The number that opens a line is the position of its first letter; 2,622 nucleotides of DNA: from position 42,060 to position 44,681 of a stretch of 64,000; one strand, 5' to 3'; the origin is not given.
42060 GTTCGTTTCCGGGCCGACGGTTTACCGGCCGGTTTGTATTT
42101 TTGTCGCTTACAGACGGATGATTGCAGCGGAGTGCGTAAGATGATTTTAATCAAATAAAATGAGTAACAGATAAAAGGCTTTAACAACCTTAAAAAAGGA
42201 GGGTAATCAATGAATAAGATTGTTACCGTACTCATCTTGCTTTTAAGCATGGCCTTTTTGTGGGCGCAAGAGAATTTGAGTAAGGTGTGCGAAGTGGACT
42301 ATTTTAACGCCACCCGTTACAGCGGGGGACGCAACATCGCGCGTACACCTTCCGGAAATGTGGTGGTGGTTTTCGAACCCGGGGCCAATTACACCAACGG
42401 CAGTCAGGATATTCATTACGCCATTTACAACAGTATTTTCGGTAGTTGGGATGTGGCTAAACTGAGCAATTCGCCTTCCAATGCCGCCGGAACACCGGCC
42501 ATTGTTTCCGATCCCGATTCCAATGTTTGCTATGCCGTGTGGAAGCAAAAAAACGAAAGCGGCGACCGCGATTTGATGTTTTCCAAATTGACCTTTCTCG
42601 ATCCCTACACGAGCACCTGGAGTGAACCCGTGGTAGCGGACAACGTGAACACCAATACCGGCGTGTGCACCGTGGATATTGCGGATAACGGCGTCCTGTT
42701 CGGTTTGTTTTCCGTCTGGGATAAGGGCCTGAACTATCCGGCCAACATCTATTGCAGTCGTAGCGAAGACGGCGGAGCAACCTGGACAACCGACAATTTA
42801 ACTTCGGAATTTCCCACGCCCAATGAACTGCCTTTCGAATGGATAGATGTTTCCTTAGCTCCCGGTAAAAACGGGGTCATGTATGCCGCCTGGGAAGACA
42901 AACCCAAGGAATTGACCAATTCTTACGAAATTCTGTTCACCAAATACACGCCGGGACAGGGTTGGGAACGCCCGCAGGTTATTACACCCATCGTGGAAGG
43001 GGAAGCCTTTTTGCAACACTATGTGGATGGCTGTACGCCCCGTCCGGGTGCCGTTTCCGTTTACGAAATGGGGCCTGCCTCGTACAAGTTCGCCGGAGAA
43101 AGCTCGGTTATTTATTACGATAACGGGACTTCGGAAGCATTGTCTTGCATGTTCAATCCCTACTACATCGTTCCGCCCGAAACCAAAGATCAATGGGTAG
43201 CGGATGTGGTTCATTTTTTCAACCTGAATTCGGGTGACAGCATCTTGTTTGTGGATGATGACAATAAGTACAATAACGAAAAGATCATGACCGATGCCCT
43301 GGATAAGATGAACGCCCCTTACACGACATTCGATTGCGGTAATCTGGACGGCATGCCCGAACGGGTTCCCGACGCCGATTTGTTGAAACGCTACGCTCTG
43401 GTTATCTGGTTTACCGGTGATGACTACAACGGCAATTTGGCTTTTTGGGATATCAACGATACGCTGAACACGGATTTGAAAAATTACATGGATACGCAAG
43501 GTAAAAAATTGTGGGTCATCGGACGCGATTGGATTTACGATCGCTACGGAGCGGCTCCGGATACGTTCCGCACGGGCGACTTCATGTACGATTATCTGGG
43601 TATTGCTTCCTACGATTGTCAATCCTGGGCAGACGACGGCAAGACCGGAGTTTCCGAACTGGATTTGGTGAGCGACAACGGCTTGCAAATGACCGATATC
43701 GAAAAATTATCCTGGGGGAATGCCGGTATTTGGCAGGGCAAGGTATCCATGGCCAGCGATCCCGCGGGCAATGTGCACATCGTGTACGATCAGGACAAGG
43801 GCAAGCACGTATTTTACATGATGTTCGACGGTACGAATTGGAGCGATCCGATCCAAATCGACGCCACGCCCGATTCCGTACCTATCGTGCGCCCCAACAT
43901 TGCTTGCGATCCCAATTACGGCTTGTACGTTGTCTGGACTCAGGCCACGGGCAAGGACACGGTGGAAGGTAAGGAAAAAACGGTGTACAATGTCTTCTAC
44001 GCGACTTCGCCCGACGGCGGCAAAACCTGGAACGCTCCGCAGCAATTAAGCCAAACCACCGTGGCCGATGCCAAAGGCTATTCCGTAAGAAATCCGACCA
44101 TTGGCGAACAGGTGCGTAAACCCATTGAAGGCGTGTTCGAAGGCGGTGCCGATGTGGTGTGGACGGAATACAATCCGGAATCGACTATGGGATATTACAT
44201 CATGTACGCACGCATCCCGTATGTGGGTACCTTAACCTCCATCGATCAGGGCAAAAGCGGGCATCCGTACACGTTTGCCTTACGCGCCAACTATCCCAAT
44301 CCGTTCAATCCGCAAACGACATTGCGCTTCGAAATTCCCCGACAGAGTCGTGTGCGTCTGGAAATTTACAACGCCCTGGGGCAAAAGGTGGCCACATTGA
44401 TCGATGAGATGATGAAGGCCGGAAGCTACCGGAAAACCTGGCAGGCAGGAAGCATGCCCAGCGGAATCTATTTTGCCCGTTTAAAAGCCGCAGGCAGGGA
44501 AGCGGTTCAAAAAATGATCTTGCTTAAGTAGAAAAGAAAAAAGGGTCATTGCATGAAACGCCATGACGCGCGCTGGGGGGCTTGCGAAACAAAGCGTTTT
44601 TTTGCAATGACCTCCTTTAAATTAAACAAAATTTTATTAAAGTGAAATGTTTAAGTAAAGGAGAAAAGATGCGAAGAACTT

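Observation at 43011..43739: Unrecognised ~230-aa domain present three times in two adjacent T9SS cargo proteins, once circularly permuted and inserted into a BNR propeller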

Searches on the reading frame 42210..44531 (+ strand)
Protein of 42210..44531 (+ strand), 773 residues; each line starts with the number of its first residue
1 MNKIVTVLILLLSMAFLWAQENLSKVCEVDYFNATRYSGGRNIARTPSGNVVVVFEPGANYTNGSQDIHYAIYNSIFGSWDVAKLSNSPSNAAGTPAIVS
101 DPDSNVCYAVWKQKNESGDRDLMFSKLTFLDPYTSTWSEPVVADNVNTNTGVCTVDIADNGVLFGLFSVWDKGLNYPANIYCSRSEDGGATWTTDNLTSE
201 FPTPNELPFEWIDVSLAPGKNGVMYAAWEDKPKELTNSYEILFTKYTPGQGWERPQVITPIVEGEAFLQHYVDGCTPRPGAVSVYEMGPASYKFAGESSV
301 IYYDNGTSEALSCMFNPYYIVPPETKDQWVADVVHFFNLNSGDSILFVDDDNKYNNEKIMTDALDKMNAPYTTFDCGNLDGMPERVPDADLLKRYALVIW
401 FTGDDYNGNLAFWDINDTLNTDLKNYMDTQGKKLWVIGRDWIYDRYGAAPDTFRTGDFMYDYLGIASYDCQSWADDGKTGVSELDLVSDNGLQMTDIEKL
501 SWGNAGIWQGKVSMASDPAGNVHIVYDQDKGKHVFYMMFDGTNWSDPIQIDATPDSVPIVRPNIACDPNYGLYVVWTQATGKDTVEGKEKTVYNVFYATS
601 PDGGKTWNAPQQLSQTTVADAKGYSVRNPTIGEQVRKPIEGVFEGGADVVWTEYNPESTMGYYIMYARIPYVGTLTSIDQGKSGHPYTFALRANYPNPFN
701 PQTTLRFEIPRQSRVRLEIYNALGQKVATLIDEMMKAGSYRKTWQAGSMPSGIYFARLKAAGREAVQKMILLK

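Call 3: search_protein_families(library=pfam, proteins=[window:42210-44531:+], max_evalue=0.1)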
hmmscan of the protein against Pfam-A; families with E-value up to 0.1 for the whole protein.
window:42210-44531:+ (773 aa): 5 families
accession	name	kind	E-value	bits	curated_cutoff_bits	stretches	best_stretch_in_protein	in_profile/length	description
PF18962.6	Por_Secre_tail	-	6.9e-09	36.3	27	1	695-770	2-74/75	Secretion system C-terminal sorting domain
PF13088.12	BNR_2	-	4.2e-07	30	31.4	1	541-619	28-106/277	BNR repeat-like domain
PF15892.11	BNR_4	-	0.0028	17.5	27.3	0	490-546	211-266/272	BNR repeat-containing family member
PF13860.13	FlgD_ig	-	0.0056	17.1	27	1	706-761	15-76/79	FlgD Ig-like domain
PF13585.12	CHU_C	-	0.0096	16.5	27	1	711-764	25-77/86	CHU_C Type IX secretion signal domain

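Call 4: search_protein_families(library=ncbifam, proteins=[window:42210-44531:+], max_evalue=0.1)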
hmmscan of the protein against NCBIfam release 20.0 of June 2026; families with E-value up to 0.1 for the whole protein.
window:42210-44531:+ (773 aa): 5 families
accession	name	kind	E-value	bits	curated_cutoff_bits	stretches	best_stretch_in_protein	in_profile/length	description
TIGR04183.1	Por_Secre_tail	domain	4.3e-10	39.4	23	1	695-770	2-70/72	T9SS type A sorting domain-containing protein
NF052323.1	T9SSA_dep_M6i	equivalog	4.9e-09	34.7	600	1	694-765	960-1031/1043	T9SS-dependent M6-like inactivated metalloprotease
NF033707.1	T9SS_sortase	equivalog_domain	0.00027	18.7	420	1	693-761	1000-1078/1095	type IX secretion system sortase PorU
NF038113.1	T9SSA_dep_M36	equivalog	0.0003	19.1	885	1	693-771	794-868/869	T9SS-dependent M36 family metallopeptidase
NF040591.1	choice_anch_O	subfamily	0.00053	18.7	125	1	584-620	528-564/670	choice-of-anchor O protein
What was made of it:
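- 42210..44531 (+): Gene A, 773 aa: signal peptide, sialidase-like BNR propeller interrupted by the permuted domain, T9SS type A sorting domain. Pfam and NCBIfam from calls 3 and 4.
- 44292..44528 (+): T9SS type A C-terminal sorting domain of A (aa 695-770). PF18962 E 6.9e-9 and TIGR04183 E 4.3e-10 (calls 3, 4).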

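Call 14: find_homologous_proteins(query=window:42210-44531:+, max_evalue=0.001)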
Query window:42210-44531:+ (773 aa): 94 proteins with E <= 0.001 among 6453 candidates.
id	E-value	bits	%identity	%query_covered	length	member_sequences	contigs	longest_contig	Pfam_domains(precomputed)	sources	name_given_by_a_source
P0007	0.0e+0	1628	88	100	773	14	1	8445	PF18962.8,PF13088.13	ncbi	-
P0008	0.0e+0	1552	82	100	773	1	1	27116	PF18962.8,PF13088.13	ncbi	-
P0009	0.0e+0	1435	77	100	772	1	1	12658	PF18962.8,PF13088.13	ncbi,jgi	-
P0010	0.0e+0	1174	64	100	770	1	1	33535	PF18962.8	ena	-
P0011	0.0e+0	1064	59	100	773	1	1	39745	PF18962.8,PF13088.13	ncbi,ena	-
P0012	0.0e+0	1042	57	100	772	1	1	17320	PF18962.8,PF13088.13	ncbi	-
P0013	0.0e+0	1030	56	100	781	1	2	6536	PF18962.8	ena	-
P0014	1.3e-295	1001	55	100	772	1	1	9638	PF13585.13,PF18962.8,PF13860.13,PF13088.13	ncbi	-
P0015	4.4e-290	982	56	100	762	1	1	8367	PF18962.8,PF13088.13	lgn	-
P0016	2.3e-288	977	56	100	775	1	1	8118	PF18962.8,PF13088.13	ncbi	-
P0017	4.9e-288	976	57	100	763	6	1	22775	PF18962.8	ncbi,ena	-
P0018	5.5e-287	972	55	100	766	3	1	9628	PF18962.8,PF13088.13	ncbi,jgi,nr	ncbi:MAG: T9SS type A sorting domain-containing protein [Chlorobi bacterium]|nr:T9SS type A sorting 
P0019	1.8e-284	964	51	87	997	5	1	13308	PF18962.8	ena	-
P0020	2.6e-284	963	52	87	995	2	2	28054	PF18962.8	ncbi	-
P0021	1.5e-283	961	51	87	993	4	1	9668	PF18962.8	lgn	-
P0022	9.7e-283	958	54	100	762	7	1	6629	PF18962.8,PF13088.13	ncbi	-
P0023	2.9e-282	957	57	98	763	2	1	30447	PF18962.8,PF13088.13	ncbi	-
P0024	1.1e-281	955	51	87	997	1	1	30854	PF18962.8,PF13088.13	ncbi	-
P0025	1.8e-280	951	54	99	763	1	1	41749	PF18962.8,PF13088.13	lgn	-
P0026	1.2e-278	945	54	100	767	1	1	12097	PF18962.8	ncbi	-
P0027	3.6e-277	940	54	100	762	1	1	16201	PF18962.8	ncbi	-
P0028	1.3e-274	931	54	100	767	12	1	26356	PF13585.13,PF18962.8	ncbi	-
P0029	3.1e-271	920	53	100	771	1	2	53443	PF18962.8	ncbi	-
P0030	1.9e-269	914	53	100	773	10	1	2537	PF18962.8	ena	-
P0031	7.7e-267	906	51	88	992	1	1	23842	PF18962.8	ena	-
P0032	7.4e-265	899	53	100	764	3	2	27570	PF18962.8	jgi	jgi:hypothetical protein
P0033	1.6e-262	891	52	100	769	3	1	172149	PF18962.8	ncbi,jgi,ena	jgi:hypothetical protein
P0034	3.0e-259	880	52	100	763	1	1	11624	PF18962.8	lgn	-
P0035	6.0e-258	876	51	100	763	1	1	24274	PF18962.8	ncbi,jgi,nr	ncbi:MAG: T9SS type A sorting domain-containing protein [Chlorobi bacterium]|nr:T9SS type A sorting 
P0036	1.6e-254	865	51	100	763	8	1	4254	PF18962.8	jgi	-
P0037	2.0e-253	861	51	100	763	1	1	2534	PF18962.8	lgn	-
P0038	5.1e-251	853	50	100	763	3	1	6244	PF18962.8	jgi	-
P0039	1.0e-249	849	51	98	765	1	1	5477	PF18962.8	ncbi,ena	-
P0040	3.9e-249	847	51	98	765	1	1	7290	PF18962.8,PF13860.13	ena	-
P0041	7.5e-249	846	51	99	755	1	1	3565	PF18962.8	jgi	jgi:hypothetical protein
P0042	1.0e-246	839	51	100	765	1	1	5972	PF18962.8,PF13860.13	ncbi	-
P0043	5.7e-246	837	50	100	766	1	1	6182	PF18962.8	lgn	-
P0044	4.2e-245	834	49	100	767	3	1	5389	PF18962.8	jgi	jgi:hypothetical protein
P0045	1.1e-244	832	50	98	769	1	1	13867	PF18962.8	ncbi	-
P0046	4.1e-240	817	49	100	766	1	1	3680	PF18962.8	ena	-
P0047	1.9e-239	815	49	100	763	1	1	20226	PF18962.8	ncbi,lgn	ncbi:MAG: T9SS type A sorting domain-containing protein [Bacteroidota bacterium]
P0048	3.8e-239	814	49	98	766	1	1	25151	PF18962.8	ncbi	-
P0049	3.4e-236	804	49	99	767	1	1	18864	PF18962.8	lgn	-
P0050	1.9e-232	792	49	98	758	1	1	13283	PF18962.8,PF13860.13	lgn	-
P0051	5.2e-228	777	47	100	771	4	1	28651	PF18962.8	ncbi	-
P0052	9.3e-228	776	48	99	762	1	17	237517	PF18962.8,PF13088.13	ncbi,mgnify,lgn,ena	mgnify:CR=1 FL=1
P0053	4.2e-227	774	47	100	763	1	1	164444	PF18962.8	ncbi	-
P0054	1.9e-225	769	47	98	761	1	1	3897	PF18962.8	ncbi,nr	ncbi:MAG: T9SS type A sorting domain-containing protein [Candidatus Marinimicrobia bacterium]|nr:T9S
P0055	4.5e-225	767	47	100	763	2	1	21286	PF18962.8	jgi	-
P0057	2.5e-220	752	46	100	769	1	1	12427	PF18962.8,PF13088.13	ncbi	-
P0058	5.9e-219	747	45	100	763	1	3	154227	PF18962.8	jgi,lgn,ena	-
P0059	7.7e-219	747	47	99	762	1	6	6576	PF18962.8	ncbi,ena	-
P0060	4.9e-206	705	47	98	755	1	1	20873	PF18962.8,PF13860.13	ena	-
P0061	1.0e-192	660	44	91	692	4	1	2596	PF18962.8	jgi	jgi:hypothetical protein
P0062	1.3e-182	627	44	100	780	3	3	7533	PF18962.8,PF13860.13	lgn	-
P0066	3.3e-102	361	48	21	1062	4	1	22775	PF18962.8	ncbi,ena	-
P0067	2.3e-84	302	50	20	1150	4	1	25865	PF02368.25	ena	-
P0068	5.8e-83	297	34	33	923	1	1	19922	PF18962.8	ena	-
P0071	3.8e-47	179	38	24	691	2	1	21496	PF18962.8,PF13860.13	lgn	-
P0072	2.3e-37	147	35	23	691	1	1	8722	PF18962.8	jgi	-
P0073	1.7e-16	78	48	11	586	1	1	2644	PF16655.13,PF25059.2,PF18962.8,PF25788.3,PF00041.28,PF16656.12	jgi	-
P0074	7.6e-16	75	48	11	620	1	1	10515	PF22073.3,PF15780.12,PF07610.18,PF18962.8,PF22066.3,PF24507.2,PF12371.15,PF22544.3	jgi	jgi:hypothetical protein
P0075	2.6e-15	74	45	13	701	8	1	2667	PF18962.8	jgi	-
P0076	7.0e-14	69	41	12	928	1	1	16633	PF00128.32,PF16328.11,PF18962.8,PF13860.13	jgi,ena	-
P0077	1.5e-13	68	40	14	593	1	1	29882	PF18962.8,PF13860.13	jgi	jgi:Secretion system C-terminal sorting domain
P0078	3.8e-13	67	41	13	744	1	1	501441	PF18962.8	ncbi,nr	ncbi:MAG: T9SS type A sorting domain-containing protein [Calditrichae bacterium]|nr:T9SS type A sort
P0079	5.8e-13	66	33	18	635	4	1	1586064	PF18962.8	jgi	jgi:hypothetical protein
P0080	2.6e-12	64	40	11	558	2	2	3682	PF00963.25,PF18962.8,PF25788.3,PF24489.2,PF00041.28,PF16656.12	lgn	-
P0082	6.0e-11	59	42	11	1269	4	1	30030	PF01839.30,PF13517.13,PF18962.8,PF18942.6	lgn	-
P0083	1.9e-10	58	41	11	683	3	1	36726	PF18962.8,PF00082.28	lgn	-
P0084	3.0e-10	57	46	11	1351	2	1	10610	PF08126.17,PF15780.12,PF13585.13,PF18962.8,PF13860.13,PF22544.3,PF01364.25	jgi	jgi:hypothetical protein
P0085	3.0e-10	57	36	16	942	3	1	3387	PF20773.6,PF18962.8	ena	-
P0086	3.1e-10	57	41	11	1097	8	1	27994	PF00932.26,PF18962.8,PF13860.13,PF14344.13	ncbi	-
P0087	4.1e-10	56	40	13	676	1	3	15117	PF18962.8,PF00082.28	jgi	jgi:hypothetical protein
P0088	5.0e-10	56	40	11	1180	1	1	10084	PF18962.8,PF13860.13,PF03415.20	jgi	jgi:hypothetical protein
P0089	5.9e-10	56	38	11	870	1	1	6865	PF06452.17,PF18962.8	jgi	jgi:hypothetical protein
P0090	6.5e-10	56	43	11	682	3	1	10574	PF18962.8,PF00082.28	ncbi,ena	-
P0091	2.8e-9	54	38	14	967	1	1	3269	PF13585.13,PF18962.8,PF13860.13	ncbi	-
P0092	7.1e-9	52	40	14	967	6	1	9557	PF13585.13,PF18962.8,PF13860.13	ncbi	-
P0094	7.3e-8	49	42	11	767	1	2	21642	PF18962.8,PF13860.13,PF13620.13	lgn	-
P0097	1.6e-6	45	39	11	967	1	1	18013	PF18962.8,PF13860.13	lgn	-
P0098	2.5e-6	44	39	11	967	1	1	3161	PF13585.13,PF18962.8,PF13860.13,PF14339.13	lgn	-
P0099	2.3e-4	37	38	10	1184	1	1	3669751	PF13229.13,PF18962.8,PF05048.20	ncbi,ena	-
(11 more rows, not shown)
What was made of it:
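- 42210..44531 (+): About 58 full-length orthologues at 44-88% identity (call 14).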

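Call 32: predict_structure(alignment_id=A2)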
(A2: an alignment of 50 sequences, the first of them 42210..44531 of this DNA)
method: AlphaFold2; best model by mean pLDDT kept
length: 773 residues; sequences in the alignment: 50
mean_pLDDT: 88.1   pTM: 0.67
mean pLDDT of the five models: 88.1, 87.2, 87.0, 85.1, 84.9
residues with pLDDT >= 90: 474; 70-90: 245; 50-70: 38; < 50: 16
segments of 3 or more residues with pLDDT < 50: 15-19, 676-685
pLDDT, mean of each block of 10 residues (from residue 1): 66 50 87 81 92 92 85 82 90 92 94 91 95 88 92 94 95 83 95 94 83 92 95 81 96 94 78 95 96 95 97 92 90 93 91 80 90 88 86 96 78 79 95 94 87 94 97 89 92 92 82 93 91 91 93 81 93 95 92 95 91 94 92 88 87 94 95 58 56 67 88 93 86 91 88 90 85 73
secondary structure, 60 per line:
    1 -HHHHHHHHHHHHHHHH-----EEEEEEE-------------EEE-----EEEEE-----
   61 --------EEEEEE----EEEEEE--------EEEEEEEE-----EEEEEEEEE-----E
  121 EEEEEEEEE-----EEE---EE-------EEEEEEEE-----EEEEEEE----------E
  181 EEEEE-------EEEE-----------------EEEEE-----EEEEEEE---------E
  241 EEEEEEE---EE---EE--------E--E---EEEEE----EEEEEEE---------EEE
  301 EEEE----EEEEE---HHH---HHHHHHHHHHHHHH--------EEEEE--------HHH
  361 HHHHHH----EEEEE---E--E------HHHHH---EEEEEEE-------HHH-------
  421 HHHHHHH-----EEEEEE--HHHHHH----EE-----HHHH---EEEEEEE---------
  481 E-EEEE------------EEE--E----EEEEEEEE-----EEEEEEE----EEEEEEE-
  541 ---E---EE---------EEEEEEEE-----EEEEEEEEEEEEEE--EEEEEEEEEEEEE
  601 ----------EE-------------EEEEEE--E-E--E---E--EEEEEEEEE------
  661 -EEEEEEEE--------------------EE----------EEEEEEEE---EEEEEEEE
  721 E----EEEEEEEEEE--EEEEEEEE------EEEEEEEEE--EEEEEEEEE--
elements in order (helices of 4 or more, strands of 3 or more residues): H2-17 E23-29 E43-45 E51-55 E69-74 E79-84 E93-100 E106-114 E120-129 E135-137 E150-157 E163-169 E180-185 E193-196 E214-218 E224-230 E240-247 E273-277 E282-288 E298-304 E309-313 H323-336 E345-349 H358-366 E371-375 H389-393 E397-403 H421-427 E433-438 H441-446 H458-461 E465-471 E483-486 E499-501 E509-516 E522-528 E533-539 E559-566 E572-585 E588-600 E626-631 E646-654 E662-669 E702-709 E713-721 E726-735 E738-745 E752-760 E763-771
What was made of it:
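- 42210..44531 (+): AlphaFold2 model pLDDT 88.1 (call 32).
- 42276..42995 (+): Propeller, N-terminal part (aa ~23-262; four beta-sheets by the model's secondary structure; Asp-box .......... at aa 183-192). Secondary structure from call 32.
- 43017..43223 (+): Permuted domain, first piece. It corresponds to the C-terminal segment of the canonical domain (HMM positions 160-228): 'YVDG...', four strands and the terminal helix. Model strands 273-313 and helix 323-336 (call 32).
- Both are predicted with pLDDT ~90, with every strand and all helices but one short one present (call 32).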

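Call 35: fold_search(model_id=the predicted structure, library=pdb)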
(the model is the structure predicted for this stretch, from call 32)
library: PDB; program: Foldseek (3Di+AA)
matches with E <= 10: 1480; with E <= 0.001: 147
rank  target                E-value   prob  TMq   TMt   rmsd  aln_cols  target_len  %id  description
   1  2bzd_A                7.0e-10  1.00  0.27  0.33  19.3       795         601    8  Galactose recognition by the carbohydrate-binding module of a bacterial sialidase. (released 2005-08-19)
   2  4yz1_B                3.5e-09  1.00  0.22  0.26  21.9       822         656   11  Crystal Structure of Streptococcus pneumoniae NanC, apo structure. (released 2015-09-23)
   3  4yz5_B                1.2e-08  1.00  0.22  0.26  22.1       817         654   10  Crystal Structure of Streptococcus pneumoniae NanC, in complex with 3-Sialyllactose (released 2015-09-23)
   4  4yz3_A                1.7e-08  1.00  0.23  0.26  23.6       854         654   10  Crystal Structure of Streptococcus pneumoniae NanC, in complex with Oseltamivir. (released 2016-04-20)
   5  7esn_A                2.8e-08  1.00  0.23  0.36  19.1       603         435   11  Crystal structure of a L-rhamnose-alpha-1,4-D-glucuronate lyase from Fusarium oxysporum 12S, H105F Rha-GlcA complex (released 2021-08-04)
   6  4yz2_A                5.6e-08  1.00  0.22  0.25  21.4       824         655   10  Crystal Structure of Streptococcus pneumoniae NanC, in complex with 2-deoxy-2,3-didehydro-N-acetylneuraminic acid. (released 2015-09-23)
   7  8du5_A                6.3e-08  1.00  0.22  0.41  18.0       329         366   15  Murine sialidase-1 (NEU1) (released 2023-05-31)
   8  2w38                  9.6e-08  1.00  0.25  0.41  18.3       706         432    8  Crystal structure of the pseudaminidase from Pseudomonas aeruginosa (released 2008-12-23)
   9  4yz4_A                1.2e-07  1.00  0.21  0.25  23.8       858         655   10  Crystal Structure of Streptococcus pneumoniae NanC, in complex with N-Acetylneuraminic acid. (released 2015-09-23)
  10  9c20                  3.1e-07  1.00  0.25  0.38  18.1       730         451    8  The Sialidase NanJ in complex with Neu5,9Ac (released 2024-09-04)
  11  4yw1_A                3.1e-07  1.00  0.23  0.27  24.3       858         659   10  Crystal Structure of Streptococcus pneumoniae NanC, complex with Neu5Ac and Neu5Ac2en following soaking with 3'SL (released 2015-09-23)
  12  3h6j                  5.0e-07  1.00  0.29  0.46  16.8       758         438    8  Crystal structure of a putative neuraminidase from Pseudomonas aeruginosa (released 2009-05-12)
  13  9nxh                  1.3e-06  1.00  0.21  0.32   7.1       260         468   12  An alpha-l-arabinofuranosidase (AtAbf43C) from Acetivibrio thermocellus DSM1313 bound to arabinofuranose (released 2025-08-20)
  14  3pjq_A                1.5e-06  1.00  0.21  0.25  18.1       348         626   14  Trypanosoma cruzi trans-sialidase-like inactive isoform (including the natural mutation Tyr342His) in complex with lac (released 2011-06-08)
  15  6ife_B                1.6e-06  1.00  0.20  0.28  28.8       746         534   10  A Glycoside Hydrolase Family 43 beta-Xylosidase (released 2019-03-13)
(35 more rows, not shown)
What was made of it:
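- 42210..44531 (+): Foldseek hits sialidases, E 7e-10 (call 35).
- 43731..44240 (+): Propeller, C-terminal part (aa ~508-677; Asp-box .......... at aa 598-607). Calls 3, 32 and 35.
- On GH33 sialidase (for the host propeller of A): Foldseek hits sialidases at E 7e-10 to 1e-5 across both flanks (call 35).
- Closest known: Bacterial sialidases with a domain inserted in the propeller. Same: These structures are among the top Foldseek matches of protein A (call 35).
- Checked: Foldseek of the full model hits sialidases at E 7e-10, with alignments that span both flanks (call 35).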

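Call 38: find_encoding_contigs(protein=P0017, flank=10000, max_places=3)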
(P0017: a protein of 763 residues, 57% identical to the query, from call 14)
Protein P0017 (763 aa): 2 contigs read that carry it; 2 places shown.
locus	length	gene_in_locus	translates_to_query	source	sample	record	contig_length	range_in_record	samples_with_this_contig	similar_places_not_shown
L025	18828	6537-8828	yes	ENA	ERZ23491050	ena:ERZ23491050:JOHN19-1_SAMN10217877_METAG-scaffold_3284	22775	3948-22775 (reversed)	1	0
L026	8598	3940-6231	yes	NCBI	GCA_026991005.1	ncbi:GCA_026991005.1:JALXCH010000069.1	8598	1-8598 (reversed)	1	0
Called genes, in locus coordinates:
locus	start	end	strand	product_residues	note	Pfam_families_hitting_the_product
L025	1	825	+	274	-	?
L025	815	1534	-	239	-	-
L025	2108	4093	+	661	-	PF03781:FGE-sulfatase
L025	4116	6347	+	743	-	PF13734:Inhibitor_I69 (weak), PF01640:Peptidase_C10, PF13529:Peptidase_C39_2 (weak), PF18962:Por_Secre_tail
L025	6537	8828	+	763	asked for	PF18962:Por_Secre_tail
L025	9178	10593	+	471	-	PF13385:Laminin_G_3, PF13585:CHU_C (faint), PF13860:FlgD_ig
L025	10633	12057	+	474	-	PF13385:Laminin_G_3, PF18962:Por_Secre_tail (faint), PF13860:FlgD_ig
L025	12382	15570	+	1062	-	PF18962:Por_Secre_tail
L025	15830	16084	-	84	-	-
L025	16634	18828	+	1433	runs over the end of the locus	PF13734:Inhibitor_I69, PF01640:Peptidase_C10, PF13004:BACON, PF19190:BACON_2 (faint), PF13385:Laminin_G_3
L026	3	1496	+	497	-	?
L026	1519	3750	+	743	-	PF13734:Inhibitor_I69 (weak), PF01640:Peptidase_C10, PF13529:Peptidase_C39_2 (weak), PF18962:Por_Secre_tail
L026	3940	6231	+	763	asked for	PF18962:Por_Secre_tail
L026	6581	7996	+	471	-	PF13385:Laminin_G_3, PF13585:CHU_C (faint), PF13860:FlgD_ig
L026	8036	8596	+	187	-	?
